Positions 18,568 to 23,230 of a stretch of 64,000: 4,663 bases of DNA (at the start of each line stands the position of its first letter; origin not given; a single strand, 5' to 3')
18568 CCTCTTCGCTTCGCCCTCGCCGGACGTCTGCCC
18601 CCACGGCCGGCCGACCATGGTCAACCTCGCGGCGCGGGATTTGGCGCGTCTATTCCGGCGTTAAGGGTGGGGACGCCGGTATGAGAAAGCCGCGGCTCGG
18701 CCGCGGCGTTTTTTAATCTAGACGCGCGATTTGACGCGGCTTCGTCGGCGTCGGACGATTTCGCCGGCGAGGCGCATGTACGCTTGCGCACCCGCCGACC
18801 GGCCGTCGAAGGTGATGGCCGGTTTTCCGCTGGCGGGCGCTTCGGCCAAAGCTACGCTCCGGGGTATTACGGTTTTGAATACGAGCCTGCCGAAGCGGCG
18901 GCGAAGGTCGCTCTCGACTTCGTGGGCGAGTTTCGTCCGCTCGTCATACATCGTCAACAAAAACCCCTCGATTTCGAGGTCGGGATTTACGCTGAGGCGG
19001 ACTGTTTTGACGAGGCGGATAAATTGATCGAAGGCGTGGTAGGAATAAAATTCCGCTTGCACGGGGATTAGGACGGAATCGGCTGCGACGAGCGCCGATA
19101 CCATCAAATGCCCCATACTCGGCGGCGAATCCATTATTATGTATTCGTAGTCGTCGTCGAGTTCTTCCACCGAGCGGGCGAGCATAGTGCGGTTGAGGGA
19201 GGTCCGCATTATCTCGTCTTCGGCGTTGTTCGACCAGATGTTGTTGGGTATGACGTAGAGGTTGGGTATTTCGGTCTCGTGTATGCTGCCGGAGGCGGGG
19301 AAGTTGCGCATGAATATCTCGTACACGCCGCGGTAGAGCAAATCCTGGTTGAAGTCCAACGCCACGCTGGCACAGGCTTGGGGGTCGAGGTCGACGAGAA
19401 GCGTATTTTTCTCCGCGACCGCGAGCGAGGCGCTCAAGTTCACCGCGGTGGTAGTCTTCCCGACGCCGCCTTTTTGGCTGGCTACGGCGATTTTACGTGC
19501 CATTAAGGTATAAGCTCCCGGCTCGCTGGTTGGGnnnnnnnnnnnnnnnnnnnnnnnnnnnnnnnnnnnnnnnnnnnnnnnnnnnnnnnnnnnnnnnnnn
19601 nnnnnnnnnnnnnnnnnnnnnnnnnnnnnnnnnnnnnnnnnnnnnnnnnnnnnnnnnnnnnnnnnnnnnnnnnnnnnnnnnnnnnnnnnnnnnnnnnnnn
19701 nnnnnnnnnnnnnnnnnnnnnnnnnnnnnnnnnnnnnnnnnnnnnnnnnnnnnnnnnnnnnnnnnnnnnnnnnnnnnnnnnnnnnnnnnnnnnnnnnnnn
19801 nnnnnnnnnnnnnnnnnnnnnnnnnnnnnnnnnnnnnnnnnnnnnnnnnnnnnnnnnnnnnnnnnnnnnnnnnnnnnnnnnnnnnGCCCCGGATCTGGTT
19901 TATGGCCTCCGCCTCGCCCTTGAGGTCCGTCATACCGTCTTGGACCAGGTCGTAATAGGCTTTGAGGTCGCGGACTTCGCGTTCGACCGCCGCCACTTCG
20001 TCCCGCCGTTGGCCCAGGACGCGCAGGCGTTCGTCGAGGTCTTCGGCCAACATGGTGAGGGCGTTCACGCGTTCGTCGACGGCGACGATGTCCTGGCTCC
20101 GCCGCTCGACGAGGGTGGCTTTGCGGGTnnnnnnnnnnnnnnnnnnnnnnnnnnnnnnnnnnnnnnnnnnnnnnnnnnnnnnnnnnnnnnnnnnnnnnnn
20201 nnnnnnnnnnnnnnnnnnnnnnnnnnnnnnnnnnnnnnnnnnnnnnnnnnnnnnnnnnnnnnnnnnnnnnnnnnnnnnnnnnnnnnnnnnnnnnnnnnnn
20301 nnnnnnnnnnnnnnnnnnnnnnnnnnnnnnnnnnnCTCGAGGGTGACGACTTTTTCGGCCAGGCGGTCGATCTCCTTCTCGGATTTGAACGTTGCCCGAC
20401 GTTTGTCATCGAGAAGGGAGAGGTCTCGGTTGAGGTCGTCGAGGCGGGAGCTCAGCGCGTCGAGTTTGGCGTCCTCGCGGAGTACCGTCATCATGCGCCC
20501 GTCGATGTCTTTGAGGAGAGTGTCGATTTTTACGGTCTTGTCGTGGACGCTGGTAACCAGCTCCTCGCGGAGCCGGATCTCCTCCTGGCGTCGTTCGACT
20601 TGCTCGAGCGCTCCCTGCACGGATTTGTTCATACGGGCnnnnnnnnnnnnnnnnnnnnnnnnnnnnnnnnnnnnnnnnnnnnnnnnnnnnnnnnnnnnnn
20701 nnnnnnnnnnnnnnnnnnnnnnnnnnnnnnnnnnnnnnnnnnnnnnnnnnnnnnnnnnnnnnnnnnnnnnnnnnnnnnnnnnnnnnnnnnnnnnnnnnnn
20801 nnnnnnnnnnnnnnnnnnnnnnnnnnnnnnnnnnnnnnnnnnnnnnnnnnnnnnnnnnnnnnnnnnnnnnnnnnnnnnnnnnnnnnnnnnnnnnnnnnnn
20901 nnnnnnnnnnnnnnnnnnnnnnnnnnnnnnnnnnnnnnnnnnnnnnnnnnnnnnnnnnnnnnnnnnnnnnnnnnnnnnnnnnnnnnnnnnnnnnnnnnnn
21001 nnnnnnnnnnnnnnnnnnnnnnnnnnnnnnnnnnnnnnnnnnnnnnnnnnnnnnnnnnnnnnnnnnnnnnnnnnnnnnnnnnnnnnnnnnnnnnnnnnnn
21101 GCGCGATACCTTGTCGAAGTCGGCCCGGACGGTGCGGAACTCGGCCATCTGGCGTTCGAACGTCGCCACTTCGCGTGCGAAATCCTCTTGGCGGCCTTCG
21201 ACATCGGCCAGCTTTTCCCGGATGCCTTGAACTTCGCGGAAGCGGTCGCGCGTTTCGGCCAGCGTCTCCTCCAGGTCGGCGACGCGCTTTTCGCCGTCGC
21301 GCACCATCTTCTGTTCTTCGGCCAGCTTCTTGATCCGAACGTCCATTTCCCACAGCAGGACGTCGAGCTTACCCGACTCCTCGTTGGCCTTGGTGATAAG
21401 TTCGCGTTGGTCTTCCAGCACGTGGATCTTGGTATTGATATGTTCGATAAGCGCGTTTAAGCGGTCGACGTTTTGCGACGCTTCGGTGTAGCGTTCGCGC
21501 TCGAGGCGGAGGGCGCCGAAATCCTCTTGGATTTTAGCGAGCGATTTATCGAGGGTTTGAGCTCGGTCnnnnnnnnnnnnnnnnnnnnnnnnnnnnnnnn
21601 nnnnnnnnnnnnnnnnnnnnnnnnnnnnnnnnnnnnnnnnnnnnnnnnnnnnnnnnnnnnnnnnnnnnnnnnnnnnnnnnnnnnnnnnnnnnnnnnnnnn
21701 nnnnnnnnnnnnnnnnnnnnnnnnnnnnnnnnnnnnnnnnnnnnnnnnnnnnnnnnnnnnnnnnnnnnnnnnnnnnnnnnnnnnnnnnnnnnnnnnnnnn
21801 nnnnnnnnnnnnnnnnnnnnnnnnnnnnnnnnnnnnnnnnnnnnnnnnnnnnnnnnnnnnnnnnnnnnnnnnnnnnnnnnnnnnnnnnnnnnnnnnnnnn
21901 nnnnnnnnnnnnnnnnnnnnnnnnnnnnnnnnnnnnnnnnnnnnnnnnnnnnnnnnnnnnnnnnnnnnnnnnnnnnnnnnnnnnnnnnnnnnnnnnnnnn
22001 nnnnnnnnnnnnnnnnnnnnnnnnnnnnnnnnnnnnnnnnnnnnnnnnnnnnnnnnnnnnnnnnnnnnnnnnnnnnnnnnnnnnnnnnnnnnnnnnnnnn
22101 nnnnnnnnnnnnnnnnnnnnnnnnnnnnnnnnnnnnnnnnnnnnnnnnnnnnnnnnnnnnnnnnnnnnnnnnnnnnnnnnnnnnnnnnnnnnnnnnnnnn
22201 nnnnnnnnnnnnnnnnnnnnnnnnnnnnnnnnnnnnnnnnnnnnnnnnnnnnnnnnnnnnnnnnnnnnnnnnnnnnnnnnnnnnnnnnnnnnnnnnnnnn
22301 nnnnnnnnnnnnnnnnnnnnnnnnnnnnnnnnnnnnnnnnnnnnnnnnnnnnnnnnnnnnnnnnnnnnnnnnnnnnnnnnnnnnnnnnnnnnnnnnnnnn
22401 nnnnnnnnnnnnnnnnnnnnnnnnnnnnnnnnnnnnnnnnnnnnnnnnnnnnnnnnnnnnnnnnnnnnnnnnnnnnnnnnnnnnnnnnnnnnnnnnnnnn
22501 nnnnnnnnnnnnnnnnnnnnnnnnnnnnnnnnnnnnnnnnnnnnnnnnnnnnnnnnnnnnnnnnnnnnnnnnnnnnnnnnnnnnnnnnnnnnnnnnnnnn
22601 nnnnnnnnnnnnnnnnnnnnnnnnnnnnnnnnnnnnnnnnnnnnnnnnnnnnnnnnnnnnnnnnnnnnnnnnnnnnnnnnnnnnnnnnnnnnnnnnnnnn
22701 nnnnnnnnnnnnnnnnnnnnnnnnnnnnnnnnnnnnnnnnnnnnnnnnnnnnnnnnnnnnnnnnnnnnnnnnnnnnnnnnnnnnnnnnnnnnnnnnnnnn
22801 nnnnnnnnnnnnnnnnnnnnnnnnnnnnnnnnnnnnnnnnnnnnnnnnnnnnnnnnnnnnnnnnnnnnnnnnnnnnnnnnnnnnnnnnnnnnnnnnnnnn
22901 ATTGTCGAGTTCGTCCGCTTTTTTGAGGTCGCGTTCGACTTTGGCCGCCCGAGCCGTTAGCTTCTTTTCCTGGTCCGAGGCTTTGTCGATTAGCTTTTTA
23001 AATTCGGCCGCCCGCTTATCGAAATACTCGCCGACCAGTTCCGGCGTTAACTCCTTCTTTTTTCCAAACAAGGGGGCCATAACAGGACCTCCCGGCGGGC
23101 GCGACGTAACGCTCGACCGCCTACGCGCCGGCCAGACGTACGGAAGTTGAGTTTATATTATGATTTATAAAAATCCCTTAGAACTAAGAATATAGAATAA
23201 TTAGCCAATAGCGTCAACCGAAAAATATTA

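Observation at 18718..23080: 1181-aa uninterrupted coiled-coil protein immediately upstream of an orphan ParA ATPase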

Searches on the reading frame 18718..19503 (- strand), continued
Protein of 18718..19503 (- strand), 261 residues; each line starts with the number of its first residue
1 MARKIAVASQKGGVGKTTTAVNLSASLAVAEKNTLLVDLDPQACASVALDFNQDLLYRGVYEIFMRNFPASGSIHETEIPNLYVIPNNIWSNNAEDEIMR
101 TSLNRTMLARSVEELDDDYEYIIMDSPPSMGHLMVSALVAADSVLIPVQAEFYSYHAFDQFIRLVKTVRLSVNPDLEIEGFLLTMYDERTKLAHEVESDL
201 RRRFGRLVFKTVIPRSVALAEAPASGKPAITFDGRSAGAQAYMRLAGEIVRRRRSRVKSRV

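Call 58: search_solved_structures(query=window:18718-19503:-, max_evalue=1e-40, show_alignments=4)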
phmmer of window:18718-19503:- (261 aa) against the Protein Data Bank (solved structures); distinct sequences matched with E-value up to 1e-40: 7.
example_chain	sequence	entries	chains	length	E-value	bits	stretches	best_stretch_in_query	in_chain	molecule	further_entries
8ray_B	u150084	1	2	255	3.1e-63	216.4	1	3-252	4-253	ParA family protein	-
1wcv_1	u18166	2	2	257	1.4e-51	178.3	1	2-253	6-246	SEGREGATION PROTEIN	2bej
2bek_A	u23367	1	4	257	1.9e-50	174.6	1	2-253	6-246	SEGREGATION PROTEIN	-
6iub_A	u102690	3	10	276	1.1e-49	172.1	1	2-250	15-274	SpoOJ regulator (Soj)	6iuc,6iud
8jmj_A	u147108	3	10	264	1.2e-48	168.6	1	2-250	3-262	SpoOJ regulator (Soj)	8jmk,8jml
4pfs_A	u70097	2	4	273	1.9e-45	158.2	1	1-255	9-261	Cobyrinic Acid a,c-diamide synthase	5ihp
5if9_A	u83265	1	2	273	3.5e-45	157.4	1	2-255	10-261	Cobyrinic Acid a,c-diamide synthase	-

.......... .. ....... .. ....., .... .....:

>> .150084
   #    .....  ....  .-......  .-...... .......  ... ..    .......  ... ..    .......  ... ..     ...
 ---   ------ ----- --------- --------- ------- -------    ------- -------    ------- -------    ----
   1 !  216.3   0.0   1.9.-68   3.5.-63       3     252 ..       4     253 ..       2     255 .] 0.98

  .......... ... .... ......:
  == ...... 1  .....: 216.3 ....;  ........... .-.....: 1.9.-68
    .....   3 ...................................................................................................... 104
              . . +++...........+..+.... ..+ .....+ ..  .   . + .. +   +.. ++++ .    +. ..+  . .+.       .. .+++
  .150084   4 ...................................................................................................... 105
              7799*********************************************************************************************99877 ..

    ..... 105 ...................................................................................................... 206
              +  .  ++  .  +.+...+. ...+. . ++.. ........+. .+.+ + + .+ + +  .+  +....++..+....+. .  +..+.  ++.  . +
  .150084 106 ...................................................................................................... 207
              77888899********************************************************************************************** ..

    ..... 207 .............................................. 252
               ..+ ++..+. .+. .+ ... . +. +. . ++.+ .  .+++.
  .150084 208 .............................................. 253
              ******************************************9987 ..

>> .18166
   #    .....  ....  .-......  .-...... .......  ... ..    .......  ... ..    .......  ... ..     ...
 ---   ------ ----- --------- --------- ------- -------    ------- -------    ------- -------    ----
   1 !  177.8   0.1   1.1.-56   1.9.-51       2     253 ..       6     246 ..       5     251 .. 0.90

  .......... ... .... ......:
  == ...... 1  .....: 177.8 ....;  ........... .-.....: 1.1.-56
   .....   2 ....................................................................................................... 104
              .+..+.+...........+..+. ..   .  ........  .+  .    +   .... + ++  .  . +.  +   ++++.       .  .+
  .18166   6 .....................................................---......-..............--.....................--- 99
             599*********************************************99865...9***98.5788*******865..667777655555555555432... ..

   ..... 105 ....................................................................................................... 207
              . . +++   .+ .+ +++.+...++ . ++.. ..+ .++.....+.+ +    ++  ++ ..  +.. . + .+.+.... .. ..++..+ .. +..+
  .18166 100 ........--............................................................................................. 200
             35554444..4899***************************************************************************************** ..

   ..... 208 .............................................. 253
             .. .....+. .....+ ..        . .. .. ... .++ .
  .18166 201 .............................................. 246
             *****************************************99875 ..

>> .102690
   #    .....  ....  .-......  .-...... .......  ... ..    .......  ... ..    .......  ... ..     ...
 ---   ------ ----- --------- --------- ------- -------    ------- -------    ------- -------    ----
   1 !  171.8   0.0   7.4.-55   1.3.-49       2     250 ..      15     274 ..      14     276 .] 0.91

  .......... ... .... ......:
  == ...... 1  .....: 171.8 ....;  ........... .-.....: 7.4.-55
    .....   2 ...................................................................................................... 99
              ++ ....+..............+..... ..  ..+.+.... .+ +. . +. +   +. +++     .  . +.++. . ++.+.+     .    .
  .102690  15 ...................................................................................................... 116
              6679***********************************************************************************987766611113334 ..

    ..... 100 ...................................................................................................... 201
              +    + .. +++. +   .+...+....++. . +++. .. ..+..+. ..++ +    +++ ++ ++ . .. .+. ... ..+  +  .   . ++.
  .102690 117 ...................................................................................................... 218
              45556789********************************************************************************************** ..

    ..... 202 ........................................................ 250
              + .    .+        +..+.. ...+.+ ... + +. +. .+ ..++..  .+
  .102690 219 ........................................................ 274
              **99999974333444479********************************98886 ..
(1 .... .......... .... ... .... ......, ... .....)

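Call 61: find_encoding_contigs(protein=P0145, flank=8000, max_places=2)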
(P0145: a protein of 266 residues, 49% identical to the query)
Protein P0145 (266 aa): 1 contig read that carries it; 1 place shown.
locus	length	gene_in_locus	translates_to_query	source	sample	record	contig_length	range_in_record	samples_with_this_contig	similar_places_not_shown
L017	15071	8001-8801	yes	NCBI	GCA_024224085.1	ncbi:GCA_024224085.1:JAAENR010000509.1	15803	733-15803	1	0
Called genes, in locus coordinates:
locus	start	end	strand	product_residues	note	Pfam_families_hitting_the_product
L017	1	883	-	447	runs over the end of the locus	PF01523:PmbA_TldD_1st, PF19289:PmbA_TldD_3rd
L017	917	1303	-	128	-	PF04519:Bactofilin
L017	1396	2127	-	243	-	PF01416:PseudoU_synth_1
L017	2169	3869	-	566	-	PF03065:Glyco_hydro_57, PF09210:BE_C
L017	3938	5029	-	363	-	PF04107:GCS2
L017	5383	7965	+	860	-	-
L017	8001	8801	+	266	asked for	PF00142:Fer4_NifH (faint), PF01656:CbiA, PF02374:ArsA_ATPase (weak), PF06564:CBP_BcsQ, PF10609:ParA, PF13614:AAA_31, PF09140:MipZ (weak)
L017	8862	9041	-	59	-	-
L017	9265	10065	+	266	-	PF02540:NAD_synthase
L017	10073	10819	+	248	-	PF13489:Methyltransf_23, PF07021:MetW (faint), PF13847:Methyltransf_31, PF08241:Methyltransf_11, PF08242:Methyltransf_12, PF13649:Methyltransf_25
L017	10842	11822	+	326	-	PF13480:Acetyltransf_6 (weak)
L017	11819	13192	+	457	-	-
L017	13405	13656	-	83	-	PF00313:CSD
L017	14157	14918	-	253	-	PF06723:MreB_Mbl (faint), PF01869:BcrAD_BadFG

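Call 79: find_encoding_contigs(protein=P0142, flank=8000, max_places=1)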
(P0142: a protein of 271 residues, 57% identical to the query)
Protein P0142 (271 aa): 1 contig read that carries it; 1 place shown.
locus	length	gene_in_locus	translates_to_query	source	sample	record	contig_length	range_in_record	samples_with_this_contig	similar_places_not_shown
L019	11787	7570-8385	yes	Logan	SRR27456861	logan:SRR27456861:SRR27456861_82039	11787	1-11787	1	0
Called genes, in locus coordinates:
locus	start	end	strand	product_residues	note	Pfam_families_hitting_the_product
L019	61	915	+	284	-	PF01978:TrmB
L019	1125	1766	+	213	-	PF00551:Formyl_trans_N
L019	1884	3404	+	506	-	PF00595:PDZ, PF13180:PDZ_2, PF17820:PDZ_6, PF03572:Peptidase_S41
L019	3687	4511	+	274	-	PF01145:Band_7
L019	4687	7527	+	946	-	-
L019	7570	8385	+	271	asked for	PF00142:Fer4_NifH (weak), PF01656:CbiA, PF02374:ArsA_ATPase (weak), PF06564:CBP_BcsQ, PF09140:MipZ (faint), PF10609:ParA, PF13614:AAA_31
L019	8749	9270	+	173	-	-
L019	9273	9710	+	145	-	-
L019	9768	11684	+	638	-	PF00884:Sulfatase, PF01663:Phosphodiest (weak), PF01676:Metalloenzyme (faint), PF16347:SGSH_C (weak)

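Call 82: search_protein_families(library=padloc, proteins=[window:18718-19503:-], max_evalue=0.001)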
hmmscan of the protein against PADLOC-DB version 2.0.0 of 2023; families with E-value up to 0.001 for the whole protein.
window:18718-19503:- (261 aa): 1 family
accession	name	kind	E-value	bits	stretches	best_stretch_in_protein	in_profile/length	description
PDLC04559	PDC-M28B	-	1.8e-06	25.3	1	3-40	129-166/438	-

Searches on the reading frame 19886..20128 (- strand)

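Call 53: search_protein_families(library=ncbifam, proteins=[window:19886-20128:-], max_evalue=1)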
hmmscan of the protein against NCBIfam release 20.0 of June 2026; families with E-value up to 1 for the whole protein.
seq(81 aa): 7 families
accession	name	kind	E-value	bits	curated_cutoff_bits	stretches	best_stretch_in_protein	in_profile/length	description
NF047515.1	SpiroCoCo_C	equivalog_domain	0.00033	19.9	125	1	6-79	53-126/313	SpiroCoCo family coiled-coil protein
NF045487.1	ASRP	equivalog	0.0049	15.5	300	1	17-78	329-390/593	archaea-specific SMC-related protein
NF002244.0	PRK01156.1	equivalog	0.018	13.1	847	1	5-80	469-542/895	DNA double-strand break repair ATPase Rad50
NF047516.1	LA_3659_fam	equivalog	0.041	13.5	36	1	20-78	66-124/221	LA_3659 family protein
NF047514.1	SpiroCoCo_N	equivalog_domain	0.041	13.5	75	1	20-78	66-124/221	SpiroCoCo family coiled-coil protein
TIGR04211.1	SH3_and_anchor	equivalog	0.071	12.7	65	1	7-76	89-158/198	TIGR04211 family SH3 domain-containing protein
NF009467.0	PRK12826.1-3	subfamily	0.17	11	269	1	13-69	34-95/274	SDR family mycofactocin-dependent oxidoreductase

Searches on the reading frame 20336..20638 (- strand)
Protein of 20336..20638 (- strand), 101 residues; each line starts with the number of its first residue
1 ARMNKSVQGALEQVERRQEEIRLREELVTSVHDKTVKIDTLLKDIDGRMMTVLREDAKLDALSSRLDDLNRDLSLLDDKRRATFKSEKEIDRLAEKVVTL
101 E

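Call 53: search_protein_families(library=ncbifam, proteins=[window:20336-20638:-], max_evalue=1)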
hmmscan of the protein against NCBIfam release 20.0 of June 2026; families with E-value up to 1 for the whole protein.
seq(101 aa): 6 families
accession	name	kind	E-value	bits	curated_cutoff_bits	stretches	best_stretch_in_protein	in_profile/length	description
NF047515.1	SpiroCoCo_C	equivalog_domain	0.00034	19.9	125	1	6-72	184-250/313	SpiroCoCo family coiled-coil protein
TIGR00634.1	recN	equivalog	0.023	13.6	407.85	1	5-97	280-369/563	DNA repair protein RecN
NF045487.1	ASRP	equivalog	0.024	13.3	300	1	5-98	159-252/593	archaea-specific SMC-related protein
NF011565.0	PRK14989.1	subfamily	0.2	9.6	883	1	36-98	724-791/847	nitrite reductase large subunit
NF053525.1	thylo_ssr2422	subfamily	0.22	12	38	0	42-94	11-60/77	ssr2422 family thylakoid membrane protein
NF001381.0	PRK00279.1-3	equivalog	0.25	11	187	1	11-78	90-157/188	adenylate kinase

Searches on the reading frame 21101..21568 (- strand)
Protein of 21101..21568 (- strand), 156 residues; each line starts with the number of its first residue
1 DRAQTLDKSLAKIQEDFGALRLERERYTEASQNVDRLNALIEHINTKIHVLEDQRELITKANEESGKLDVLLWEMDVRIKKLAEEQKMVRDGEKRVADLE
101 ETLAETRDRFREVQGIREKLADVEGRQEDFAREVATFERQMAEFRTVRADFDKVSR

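Call 53: search_protein_families(library=ncbifam, proteins=[window:21101-21568:-], max_evalue=1)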
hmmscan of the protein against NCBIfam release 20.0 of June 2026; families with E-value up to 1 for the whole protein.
seq(156 aa): 23 families
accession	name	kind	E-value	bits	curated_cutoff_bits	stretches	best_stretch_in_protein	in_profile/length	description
NF047515.1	SpiroCoCo_C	equivalog_domain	1e-10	41.3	125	2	60-135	177-252/313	SpiroCoCo family coiled-coil protein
NF003034.1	PRK03918.1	equivalog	1.1e-05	23.7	700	1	6-149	226-369/878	DNA double-strand break repair ATPase Rad50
NF045487.1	ASRP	equivalog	7.6e-05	21.5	300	1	4-146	128-270/593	archaea-specific SMC-related protein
NF041034.1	Rad50_Sulf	equivalog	0.00018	19.5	1000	2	2-106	619-716/872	DNA double-strand break repair ATPase Rad50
TIGR04211.1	SH3_and_anchor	equivalog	0.0019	17.8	65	2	3-59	103-159/198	TIGR04211 family SH3 domain-containing protein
NF041751.2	sbcc_Staph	equivalog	0.0046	15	920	1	5-150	346-487/1007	exonuclease subunit SbcC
NF052612.1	sll0565_fam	equivalog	0.0068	16.8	50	1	93-148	4-61/106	sll0565 family protein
NF040877.1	SE1832_fam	equivalog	0.011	15.7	45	0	81-108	22-49/51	SE1832 family protein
NF053525.1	thylo_ssr2422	subfamily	0.026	14.9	38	0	6-37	28-59/77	ssr2422 family thylakoid membrane protein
NF002572.0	PRK02224.1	equivalog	0.027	12.7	1087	1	26-132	469-610/888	DNA double-strand break repair ATPase Rad50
NF043073.1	MMSYN1_0195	equivalog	0.063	11.4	1250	1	12-133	355-475/1021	spermidine/putrescine ABC transporter permease/substrate-binding protein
TIGR01431.1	adm_rel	subfamily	0.066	12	315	1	23-152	164-294/479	adenosine deaminase-related growth factor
NF045780.1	TrlF_fam_ATP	equivalog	0.076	11.7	350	1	37-154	417-538/944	TrlF family AAA-like ATPase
NF006493.1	PRK08936.1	subfamily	0.078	12.2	420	1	27-98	45-114/261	glucose-1-dehydrogenase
TIGR01000.1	bacteriocin_acc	subfamily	0.084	11.7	258.85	1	2-87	231-315/457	bacteriocin secretion accessory protein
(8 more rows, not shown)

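Call 83: find_homologous_proteins(query=window:21101-21568:-, max_evalue=0.001)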
Query seq(156 aa): 256 candidates shared short words with the query, none scored E <= 0.001.

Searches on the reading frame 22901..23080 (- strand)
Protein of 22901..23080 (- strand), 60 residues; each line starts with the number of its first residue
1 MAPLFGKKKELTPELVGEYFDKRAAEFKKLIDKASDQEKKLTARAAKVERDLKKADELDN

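Call 53: search_protein_families(library=ncbifam, proteins=[window:22901-23080:-], max_evalue=1)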
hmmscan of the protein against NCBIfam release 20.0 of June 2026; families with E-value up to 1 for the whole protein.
seq(60 aa): 1 family
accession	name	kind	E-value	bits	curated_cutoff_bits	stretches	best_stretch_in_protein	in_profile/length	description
TIGR00293.1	TIGR00293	equivalog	0.046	13.8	53.9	1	16-55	87-126/129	prefoldin subunit alpha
